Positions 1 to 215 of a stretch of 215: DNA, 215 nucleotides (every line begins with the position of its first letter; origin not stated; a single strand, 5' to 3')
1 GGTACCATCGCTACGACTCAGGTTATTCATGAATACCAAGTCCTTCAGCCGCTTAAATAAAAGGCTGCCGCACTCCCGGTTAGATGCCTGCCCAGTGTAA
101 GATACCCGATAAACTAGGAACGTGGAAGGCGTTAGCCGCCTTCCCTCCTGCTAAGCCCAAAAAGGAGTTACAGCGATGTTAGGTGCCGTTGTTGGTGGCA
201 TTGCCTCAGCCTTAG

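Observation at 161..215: Strong RBS plus ORF start encoding a Gly/Ala-rich hydrophobic N-terminus: candidate small membrane peptide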

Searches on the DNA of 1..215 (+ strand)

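Call 3: search_rna_families(source=window, threshold=evalue, max_evalue=10, show_alignments=3)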
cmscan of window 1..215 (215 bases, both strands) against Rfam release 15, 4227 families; matches with E-value up to 10: 2.
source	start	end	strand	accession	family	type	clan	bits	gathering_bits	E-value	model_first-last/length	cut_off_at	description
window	129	178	+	RF03084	DUF2815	Gene; sRNA;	-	13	41.2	9.2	1-62/62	no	DUF2815 RNA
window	139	165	-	RF01966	RMST_5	Gene; lncRNA;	-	10.3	58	7.9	102-128/128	no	Rhabdomyosarcoma 2 associated transcript conserved region 5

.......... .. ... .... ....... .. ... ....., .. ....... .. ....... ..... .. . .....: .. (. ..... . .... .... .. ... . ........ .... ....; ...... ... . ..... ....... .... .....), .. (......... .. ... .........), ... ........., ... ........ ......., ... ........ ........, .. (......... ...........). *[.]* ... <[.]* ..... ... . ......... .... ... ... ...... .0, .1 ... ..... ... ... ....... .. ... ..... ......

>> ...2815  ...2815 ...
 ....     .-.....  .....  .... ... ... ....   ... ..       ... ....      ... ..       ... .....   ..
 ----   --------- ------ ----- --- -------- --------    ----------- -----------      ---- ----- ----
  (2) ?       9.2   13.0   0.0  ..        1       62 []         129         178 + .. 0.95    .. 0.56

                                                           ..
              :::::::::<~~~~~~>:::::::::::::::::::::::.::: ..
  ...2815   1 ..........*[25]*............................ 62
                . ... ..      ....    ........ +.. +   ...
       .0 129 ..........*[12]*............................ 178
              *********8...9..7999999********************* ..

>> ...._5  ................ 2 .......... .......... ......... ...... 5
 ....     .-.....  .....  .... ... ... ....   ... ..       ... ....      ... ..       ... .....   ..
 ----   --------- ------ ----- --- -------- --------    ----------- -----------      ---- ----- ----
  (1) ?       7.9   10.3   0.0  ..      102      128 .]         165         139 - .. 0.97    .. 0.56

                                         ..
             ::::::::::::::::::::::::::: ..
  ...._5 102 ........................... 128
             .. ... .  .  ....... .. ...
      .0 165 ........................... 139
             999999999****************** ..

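Call 4: search_dna_similar(query=window:1-215:+, collection=phages, mode=near, max_rows=30)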
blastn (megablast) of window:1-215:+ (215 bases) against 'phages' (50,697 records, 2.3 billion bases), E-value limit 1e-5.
Records with a match: 27; places in all: 27; records where one place covers at least 80% of the query: 9.
Best place of each record, by identity: 90-95% 10; 80-90% 17.
By first word of the organism name: Escherichia 23; Enterobacteria 3; Microviridae 1.
By host as written in the record: - 22; Escherichia coli 2; Escherichia coli strain K12 2; Escherichia coli MG1655 K12 1.
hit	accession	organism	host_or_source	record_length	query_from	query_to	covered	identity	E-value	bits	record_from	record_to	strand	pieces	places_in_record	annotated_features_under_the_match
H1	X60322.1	Escherichia phage alpha3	-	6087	1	215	100%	91.5%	4e-81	305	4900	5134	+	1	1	whole genome of bacteriophage alpha3 | G: CDS | H: CDS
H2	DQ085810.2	Escherichia phage alpha3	-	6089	1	215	100%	91.5%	4e-81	305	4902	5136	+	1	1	G: gpG | H: gpH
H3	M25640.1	Escherichia phage alpha3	-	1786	1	215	100%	91.5%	4e-81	305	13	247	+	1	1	H: H-protein | H: ribosome_binding_site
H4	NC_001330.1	Escherichia phage alpha3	Escherichia coli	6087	1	215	100%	91.5%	4e-81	305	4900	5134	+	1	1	whole genome of bacteriophage alpha3 | G: major spike protein | H: minor spike protein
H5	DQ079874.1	Escherichia phage WA45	-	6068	46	215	79%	86.3%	4e-46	189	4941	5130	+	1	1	H: gpH | G: gpG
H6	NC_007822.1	Escherichia phage WA45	-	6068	46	215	79%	86.3%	4e-46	189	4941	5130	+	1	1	H: gpH | G: gpG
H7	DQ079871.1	Escherichia phage ID32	-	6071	46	215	79%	86.3%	1e-45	187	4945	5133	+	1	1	H: gpH | G: gpG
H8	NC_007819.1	Escherichia phage ID32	-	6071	46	215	79%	86.3%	1e-45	187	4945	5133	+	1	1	H: gpH | G: gpG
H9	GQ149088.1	Escherichia phage St-1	Escherichia coli strain K12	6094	1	172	80%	85.1%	8e-43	178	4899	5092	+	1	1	G: gpG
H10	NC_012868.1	Escherichia phage St-1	Escherichia coli strain K12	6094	1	172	80%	85.1%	8e-43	178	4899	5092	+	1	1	G: major spike protein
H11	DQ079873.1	Enterobacteria phage WA13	-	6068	46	215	79%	85.8%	2e-44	183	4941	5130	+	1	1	H: gpH | G: gpG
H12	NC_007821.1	Enterobacteria phage WA13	Escherichia coli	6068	46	215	79%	85.8%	2e-44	183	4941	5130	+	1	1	H: minor spike protein | G: major spike protein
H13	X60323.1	Escherichia phage phiK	-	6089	1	172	80%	84.5%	1e-40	171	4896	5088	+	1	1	G: CDS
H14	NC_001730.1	Escherichia phage phiK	-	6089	1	172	80%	84.5%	1e-40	171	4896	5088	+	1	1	G: hypothetical protein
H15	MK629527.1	Escherichia phage Lilleven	Escherichia coli MG1655 K12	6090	1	172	80%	82.9%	1e-35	154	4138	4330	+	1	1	major spike protein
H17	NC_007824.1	Escherichia phage ID62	-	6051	46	215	79%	82.6%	2e-34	150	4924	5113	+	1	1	H: gpH | G: gpG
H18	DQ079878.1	Enterobacteria phage NC3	-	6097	100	215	54%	94.8%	7e-44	182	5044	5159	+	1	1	H: gpH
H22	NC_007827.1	Escherichia phage NC29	-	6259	100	215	54%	91.4%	3e-37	159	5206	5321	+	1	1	H: gpH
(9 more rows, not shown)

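Call 8: get_annotated_region(hit=H4, flank=1500)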
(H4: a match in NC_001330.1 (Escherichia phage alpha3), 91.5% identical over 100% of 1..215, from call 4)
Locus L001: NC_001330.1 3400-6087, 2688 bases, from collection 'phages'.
description: Enterobacteria phage alpha3, complete genome.
organism: Escherichia phage alpha3 (NCBI taxid 10849)
taxonomy: Viruses; Monodnaviria; Sangervirae; Phixviricota; Malgrandaviricetes; Petitvirales; Microviridae; Bullavirinae; Alphatrevirus; Alphatrevirus alpha3
host: Escherichia coli; source: -; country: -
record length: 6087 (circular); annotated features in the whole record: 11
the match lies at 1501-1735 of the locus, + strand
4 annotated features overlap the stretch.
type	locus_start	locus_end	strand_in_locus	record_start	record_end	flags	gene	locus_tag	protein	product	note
misc_feature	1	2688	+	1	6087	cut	-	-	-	-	whole genome of bacteriophage alpha3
CDS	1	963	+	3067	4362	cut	F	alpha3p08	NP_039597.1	capsid protein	60 copies of protein F form the icosahedral capsid of Microviruses. other names: protein F, gpF; function: phage ...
CDS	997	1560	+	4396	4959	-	G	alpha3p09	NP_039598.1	major spike protein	A total of 60 copies of protein G are present at the 12 vertices with 5-fold symmetry of Microvirus capsids. other ...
CDS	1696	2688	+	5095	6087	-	H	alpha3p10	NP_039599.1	minor spike protein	One molecule of protein H is located at each of the 12 vertices with 5-fold symmetry. Binds to LPS and is involved in ...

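Call 9: get_annotated_region(hit=H3, flank=1600)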
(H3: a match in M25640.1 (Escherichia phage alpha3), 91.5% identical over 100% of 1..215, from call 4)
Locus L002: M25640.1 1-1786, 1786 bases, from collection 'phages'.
description: Bacteriophage alpha-3 H protein gene, complete cds.
organism: Escherichia phage alpha3 (NCBI taxid 10849)
taxonomy: Viruses; Monodnaviria; Sangervirae; Phixviricota; Malgrandaviricetes; Petitvirales; Microviridae; Bullavirinae; Alphatrevirus; Alphatrevirus alpha3
host: -; source: -; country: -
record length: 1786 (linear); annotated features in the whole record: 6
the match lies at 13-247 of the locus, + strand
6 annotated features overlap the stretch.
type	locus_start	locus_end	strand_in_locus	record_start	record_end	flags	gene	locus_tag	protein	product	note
regulatory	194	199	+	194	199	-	H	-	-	ribosome_binding_site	-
CDS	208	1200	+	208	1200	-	H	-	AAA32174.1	H-protein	-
regulatory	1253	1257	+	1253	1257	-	-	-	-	ribosome_binding_site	-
regulatory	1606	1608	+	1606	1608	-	-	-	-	ribosome_binding_site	-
regulatory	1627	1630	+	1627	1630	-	-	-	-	ribosome_binding_site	-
regulatory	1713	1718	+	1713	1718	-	-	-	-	ribosome_binding_site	-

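Call 10: get_annotated_region(hit=H18, flank=1500)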
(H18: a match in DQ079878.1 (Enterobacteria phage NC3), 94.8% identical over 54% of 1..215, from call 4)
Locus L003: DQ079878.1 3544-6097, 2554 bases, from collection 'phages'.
description: Coliphage NC3, complete genome.
organism: Enterobacteria phage NC3 (NCBI taxid 338109)
taxonomy: Viruses; Monodnaviria; Sangervirae; Phixviricota; Malgrandaviricetes; Petitvirales; Microviridae; Bullavirinae; Alphatrevirus
host: -; source: -; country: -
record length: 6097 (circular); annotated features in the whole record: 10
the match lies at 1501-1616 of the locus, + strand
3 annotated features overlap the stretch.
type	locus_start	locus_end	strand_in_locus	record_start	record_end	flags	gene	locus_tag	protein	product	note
CDS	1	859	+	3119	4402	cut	F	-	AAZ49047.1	gpF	major coat protein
CDS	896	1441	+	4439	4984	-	G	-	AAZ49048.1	gpG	major spike protein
CDS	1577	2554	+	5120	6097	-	H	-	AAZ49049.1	gpH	minor spike protein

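Call 20: get_annotated_region(hit=H10, flank=1300)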
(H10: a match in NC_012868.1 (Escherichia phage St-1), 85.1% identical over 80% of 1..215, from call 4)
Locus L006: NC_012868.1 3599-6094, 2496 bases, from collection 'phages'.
description: Enterobacteria phage St-1, complete genome.
organism: Escherichia phage St-1 (NCBI taxid 10845)
taxonomy: Viruses; Monodnaviria; Sangervirae; Phixviricota; Malgrandaviricetes; Petitvirales; Microviridae; Bullavirinae; Alphatrevirus; Alphatrevirus St1
host: Escherichia coli strain K12; source: -; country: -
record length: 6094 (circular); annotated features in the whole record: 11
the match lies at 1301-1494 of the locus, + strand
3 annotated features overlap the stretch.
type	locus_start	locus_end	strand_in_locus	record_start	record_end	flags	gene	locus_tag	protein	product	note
CDS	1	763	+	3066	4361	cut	F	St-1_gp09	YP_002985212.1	capsid protein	major coat protein; 60 copies of protein F form the icosahedral capsid of Microviruses. other names: protein F, gpF; ...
CDS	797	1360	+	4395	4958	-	G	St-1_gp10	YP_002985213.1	major spike protein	A total of 60 copies of protein G are present at the 12 vertices with 5-fold symmetry of Microvirus capsids. other ...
CDS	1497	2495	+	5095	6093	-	H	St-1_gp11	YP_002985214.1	minor spike protein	One molecule of protein H is located at each of the 12 vertices with 5-fold symmetry. Binds to LPS and is involved in ...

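Call 21: get_annotated_region(hit=H14, flank=1300)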
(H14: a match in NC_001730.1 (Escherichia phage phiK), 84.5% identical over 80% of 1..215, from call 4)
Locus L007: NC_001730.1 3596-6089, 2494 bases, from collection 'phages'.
description: Bacteriophage phiK complete genome.
organism: Escherichia phage phiK (NCBI taxid 2507234)
taxonomy: Viruses; Monodnaviria; Sangervirae; Phixviricota; Malgrandaviricetes; Petitvirales; Microviridae; Bullavirinae; Alphatrevirus; Alphatrevirus phiK
host: -; source: -; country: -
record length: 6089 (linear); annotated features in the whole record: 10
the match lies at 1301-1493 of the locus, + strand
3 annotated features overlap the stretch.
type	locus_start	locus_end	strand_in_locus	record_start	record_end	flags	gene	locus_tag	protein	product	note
CDS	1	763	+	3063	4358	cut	F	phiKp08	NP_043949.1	hypothetical protein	-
CDS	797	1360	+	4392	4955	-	G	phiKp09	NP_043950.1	hypothetical protein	-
CDS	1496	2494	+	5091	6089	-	H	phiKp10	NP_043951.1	hypothetical protein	-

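Call 22: get_annotated_region(hit=H6, flank=1300)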
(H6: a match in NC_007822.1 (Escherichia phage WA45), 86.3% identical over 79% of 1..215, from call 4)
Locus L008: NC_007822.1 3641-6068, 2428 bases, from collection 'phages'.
description: Coliphage WA45, complete genome.
organism: Escherichia phage WA45 (NCBI taxid 338105)
taxonomy: Viruses; Monodnaviria; Sangervirae; Phixviricota; Malgrandaviricetes; Petitvirales; Microviridae; Bullavirinae; Alphatrevirus; Alphatrevirus WA45
host: -; source: -; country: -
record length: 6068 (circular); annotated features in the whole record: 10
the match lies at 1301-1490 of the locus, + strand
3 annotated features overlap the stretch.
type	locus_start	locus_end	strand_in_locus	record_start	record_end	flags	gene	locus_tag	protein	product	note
CDS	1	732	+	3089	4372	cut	F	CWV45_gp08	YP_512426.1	gpF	major coat protein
CDS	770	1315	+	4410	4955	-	G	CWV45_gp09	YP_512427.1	gpG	major spike protein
CDS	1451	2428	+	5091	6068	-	H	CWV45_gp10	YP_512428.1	gpH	minor spike protein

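Call 23: get_annotated_region(hit=H17, flank=1300)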
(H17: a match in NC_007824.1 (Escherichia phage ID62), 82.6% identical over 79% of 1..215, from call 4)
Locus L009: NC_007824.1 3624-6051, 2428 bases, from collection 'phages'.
description: Coliphage ID62, complete genome.
organism: Escherichia phage ID62 (NCBI taxid 338107)
taxonomy: Viruses; Monodnaviria; Sangervirae; Phixviricota; Malgrandaviricetes; Petitvirales; Microviridae; Bullavirinae; Alphatrevirus; Alphatrevirus ID62
host: -; source: -; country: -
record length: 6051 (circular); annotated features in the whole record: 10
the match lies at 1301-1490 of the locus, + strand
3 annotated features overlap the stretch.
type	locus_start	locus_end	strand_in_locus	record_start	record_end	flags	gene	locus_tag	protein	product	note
CDS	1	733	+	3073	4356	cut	F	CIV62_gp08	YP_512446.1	gpF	major coat protein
CDS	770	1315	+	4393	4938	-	G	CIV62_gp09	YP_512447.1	gpG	major spike protein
CDS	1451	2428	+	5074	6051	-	H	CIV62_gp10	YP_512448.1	gpH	minor spike protein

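Call 24: get_annotated_region(hit=H22, flank=1300)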
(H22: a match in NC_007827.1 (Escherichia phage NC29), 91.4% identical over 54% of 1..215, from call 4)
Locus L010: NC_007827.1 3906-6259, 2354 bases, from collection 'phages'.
description: Coliphage NC29, complete genome.
organism: Escherichia phage NC29 (NCBI taxid 338110)
taxonomy: Viruses; Monodnaviria; Sangervirae; Phixviricota; Malgrandaviricetes; Petitvirales; Microviridae; Bullavirinae; Alphatrevirus; Alphatrevirus NC29
host: -; source: -; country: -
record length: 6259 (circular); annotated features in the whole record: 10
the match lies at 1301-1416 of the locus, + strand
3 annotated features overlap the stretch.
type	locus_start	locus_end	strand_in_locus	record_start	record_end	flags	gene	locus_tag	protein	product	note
CDS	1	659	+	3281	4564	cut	F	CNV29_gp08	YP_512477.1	gpF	major coat protein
CDS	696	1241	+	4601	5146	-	G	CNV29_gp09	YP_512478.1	gpG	major spike protein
CDS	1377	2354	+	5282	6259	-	H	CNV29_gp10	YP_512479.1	gpH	minor spike protein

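Call 56: search_dna_similar(query=window:1-215:+, collection=plasmids, mode=near, max_rows=5)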
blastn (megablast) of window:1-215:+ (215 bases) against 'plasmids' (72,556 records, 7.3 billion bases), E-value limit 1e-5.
No match.

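Call 57: search_dna_similar(query=window:1-215:+, collection=ecoli_genomes, mode=near, max_rows=5)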
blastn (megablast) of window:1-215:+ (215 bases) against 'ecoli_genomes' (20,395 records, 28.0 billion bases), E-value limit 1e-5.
No match.

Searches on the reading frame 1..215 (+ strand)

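Call 15: search_protein_families(library=pfam, proteins=[L001:1696-2685:+, L001:997-1557:+])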
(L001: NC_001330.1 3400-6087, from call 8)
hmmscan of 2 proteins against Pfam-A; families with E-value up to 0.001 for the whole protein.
L001:1696-2685:+ (330 aa): 1 family
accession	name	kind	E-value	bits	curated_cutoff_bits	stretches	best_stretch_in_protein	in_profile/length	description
PF04687.17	Microvir_H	-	6.2e-98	328.5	22.7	1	19-327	2-307/310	Microvirus H protein (pilot protein)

L001:997-1557:+ (187 aa): 1 family
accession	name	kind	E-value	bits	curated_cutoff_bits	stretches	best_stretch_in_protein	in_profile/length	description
PF02306.20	Phage_G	-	8.9e-24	84.6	25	1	1-187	1-175/175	Major spike protein (G protein)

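Call 16: search_solved_structures(query=L001:1696-2685:+, show_alignments=1)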
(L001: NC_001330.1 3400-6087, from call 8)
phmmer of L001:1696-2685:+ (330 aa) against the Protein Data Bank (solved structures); distinct sequences matched with E-value up to 0.001: 2.
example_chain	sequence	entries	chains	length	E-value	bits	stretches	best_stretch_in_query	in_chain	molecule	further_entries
4jpp_A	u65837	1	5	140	4.1e-44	154.5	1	159-292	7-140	Minor spike protein H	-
4jpn_A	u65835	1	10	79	6.1e-25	91.6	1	159-230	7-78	Minor spike protein H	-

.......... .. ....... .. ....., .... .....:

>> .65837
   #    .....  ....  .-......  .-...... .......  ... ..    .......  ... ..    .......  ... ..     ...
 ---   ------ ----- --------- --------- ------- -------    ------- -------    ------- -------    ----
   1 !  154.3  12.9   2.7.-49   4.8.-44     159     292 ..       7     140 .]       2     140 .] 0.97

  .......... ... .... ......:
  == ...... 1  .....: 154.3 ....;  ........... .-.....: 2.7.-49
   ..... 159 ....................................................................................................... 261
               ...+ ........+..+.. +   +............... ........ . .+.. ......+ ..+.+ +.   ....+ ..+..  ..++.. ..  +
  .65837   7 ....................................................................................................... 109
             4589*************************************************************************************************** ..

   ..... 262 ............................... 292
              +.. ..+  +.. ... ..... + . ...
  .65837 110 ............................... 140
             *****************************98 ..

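Call 17: search_dna_similar(query=L001:1696-2685:+, collection=phages, mode=protein, rows=spread, max_rows=40)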
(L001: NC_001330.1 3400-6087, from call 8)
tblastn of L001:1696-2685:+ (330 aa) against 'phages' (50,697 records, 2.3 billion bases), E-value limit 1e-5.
Records with a match: 572; places in all: 572; records where one place covers at least 80% of the query: 571.
Best place of each record, by identity: >=99% 4; 90-95% 5; 80-90% 18; <60% 545.
By first word of the organism name: Enterobacteria 380; Escherichia 178; Salmonella 4; Sinsheimervirus 4; Shigella 2; Microviridae 1; Protaetiibacter 1; Mycolicibacterium 1; Pectobacterium 1.
By host as written in the record: Escherichia coli C 349; - 98; Escherichia coli 61; Salmonella sp. 34; Escherichia coli IJ1862 6; Salmonella enterica serovar Typhimurium 3; Escherichia coli MG1655 K12 2; Escherichia coli strain K12 2; and 15 more.
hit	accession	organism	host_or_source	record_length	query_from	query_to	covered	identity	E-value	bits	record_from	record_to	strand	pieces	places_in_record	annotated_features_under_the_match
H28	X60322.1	Escherichia phage alpha3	-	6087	26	330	92%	100.0%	0e+0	619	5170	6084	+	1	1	whole genome of bacteriophage alpha3 | H: CDS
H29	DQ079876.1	Escherichia phage ID62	-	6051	28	330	92%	82.2%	2e-153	479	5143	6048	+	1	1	H: gpH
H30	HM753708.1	Escherichia phage phiX174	Escherichia coli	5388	34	330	90%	55.4%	2e-93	308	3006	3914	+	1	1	protein H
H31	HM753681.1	Escherichia phage phiX174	Escherichia coli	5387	34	330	90%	55.1%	4e-93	308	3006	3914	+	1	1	protein H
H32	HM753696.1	Escherichia phage phiX174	Salmonella sp.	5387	34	330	90%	55.1%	4e-93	308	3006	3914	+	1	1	protein H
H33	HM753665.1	Escherichia phage phiX174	Escherichia coli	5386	34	330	90%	55.1%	1e-92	306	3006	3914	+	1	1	protein H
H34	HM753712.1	Escherichia phage phiX174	Escherichia coli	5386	34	330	90%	54.8%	3e-92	305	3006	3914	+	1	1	protein H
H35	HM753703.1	Escherichia phage phiX174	Escherichia coli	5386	34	330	90%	54.8%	9e-92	304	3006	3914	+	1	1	protein H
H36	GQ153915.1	Escherichia phage phiX174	-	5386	34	330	90%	54.8%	4e-91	302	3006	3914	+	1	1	H: H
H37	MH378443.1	Sinsheimervirus phiX174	-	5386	34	330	90%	54.5%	6e-91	301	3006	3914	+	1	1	H: minor spike protein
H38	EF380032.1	Escherichia phage phiX174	Escherichia coli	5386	34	330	90%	54.2%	2e-90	300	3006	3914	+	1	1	protein H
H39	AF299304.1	Escherichia phage phiX174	-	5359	53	330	84%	57.5%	2e-92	306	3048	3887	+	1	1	record has no annotation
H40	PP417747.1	Enterobacteria phage ST5386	Enterobacteria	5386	45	330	87%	55.5%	2e-91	303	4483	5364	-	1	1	record has no annotation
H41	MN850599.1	Escherichia phage lillemer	Escherichia coli K-12 MG1655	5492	48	327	85%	55.0%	1e-90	301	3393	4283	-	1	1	hypothetical protein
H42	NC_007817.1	Escherichia phage ID2 Moscow/ID/2001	Escherichia coli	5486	52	329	84%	52.5%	9e-83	278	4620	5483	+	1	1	H: minor spike protein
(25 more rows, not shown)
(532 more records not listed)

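Call 18: get_annotated_region(hit=H36, flank=400)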
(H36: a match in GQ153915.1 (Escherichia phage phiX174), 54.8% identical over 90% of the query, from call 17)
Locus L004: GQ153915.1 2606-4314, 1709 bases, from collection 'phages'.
description: Enterobacteria phage phiX174 isolate PhiX_ancestral, complete genome.
organism: Escherichia phage phiX174 (NCBI taxid 2886930)
taxonomy: Viruses; Monodnaviria; Sangervirae; Phixviricota; Malgrandaviricetes; Petitvirales; Microviridae; Bullavirinae; Sinsheimervirus; Sinsheimervirus phiX174
host: -; source: -; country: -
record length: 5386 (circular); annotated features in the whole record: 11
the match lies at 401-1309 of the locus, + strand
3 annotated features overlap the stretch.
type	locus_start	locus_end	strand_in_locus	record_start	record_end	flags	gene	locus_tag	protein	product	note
CDS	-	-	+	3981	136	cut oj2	A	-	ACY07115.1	A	-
CDS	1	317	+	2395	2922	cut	G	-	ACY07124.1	G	-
CDS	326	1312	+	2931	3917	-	H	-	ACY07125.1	H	-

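Call 19: get_annotated_region(hit=H42, flank=400)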
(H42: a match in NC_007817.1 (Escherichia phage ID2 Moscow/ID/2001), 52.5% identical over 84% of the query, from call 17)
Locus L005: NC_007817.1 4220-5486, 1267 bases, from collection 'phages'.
description: Enterobacteria phage ID2 Moscow/ID/2001, complete genome.
organism: Escherichia phage ID2 Moscow/ID/2001 (NCBI taxid 511969)
taxonomy: Viruses; Monodnaviria; Sangervirae; Phixviricota; Malgrandaviricetes; Petitvirales; Microviridae; Bullavirinae; Gequatrovirus; Gequatrovirus talmos
host: Escherichia coli; source: -; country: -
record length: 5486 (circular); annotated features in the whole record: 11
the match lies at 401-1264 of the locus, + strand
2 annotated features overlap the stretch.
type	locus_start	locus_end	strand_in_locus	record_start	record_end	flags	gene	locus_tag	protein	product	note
CDS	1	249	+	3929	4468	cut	G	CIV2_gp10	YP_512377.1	major spike protein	A total of 60 copies of protein G are present at the 12 vertices with 5-fold symmetry of Microvirus capsids. other ...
CDS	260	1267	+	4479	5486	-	H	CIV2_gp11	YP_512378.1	minor spike protein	One molecule of protein H is located at each of the 12 vertices with 5-fold symmetry. Binds to LPS and is involved in ...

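Call 55: search_protein_families(library=phrogs, proteins=[L001:1696-2685:+], max_evalue=0.01)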
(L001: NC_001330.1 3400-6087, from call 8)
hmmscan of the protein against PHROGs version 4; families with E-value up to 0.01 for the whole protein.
L001:1696-2685:+ (330 aa): 1 family
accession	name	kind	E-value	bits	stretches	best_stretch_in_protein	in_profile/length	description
phrog_1471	-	tail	3.8e-157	523.7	1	1-330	1-326/327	pilot protein for DNA ejection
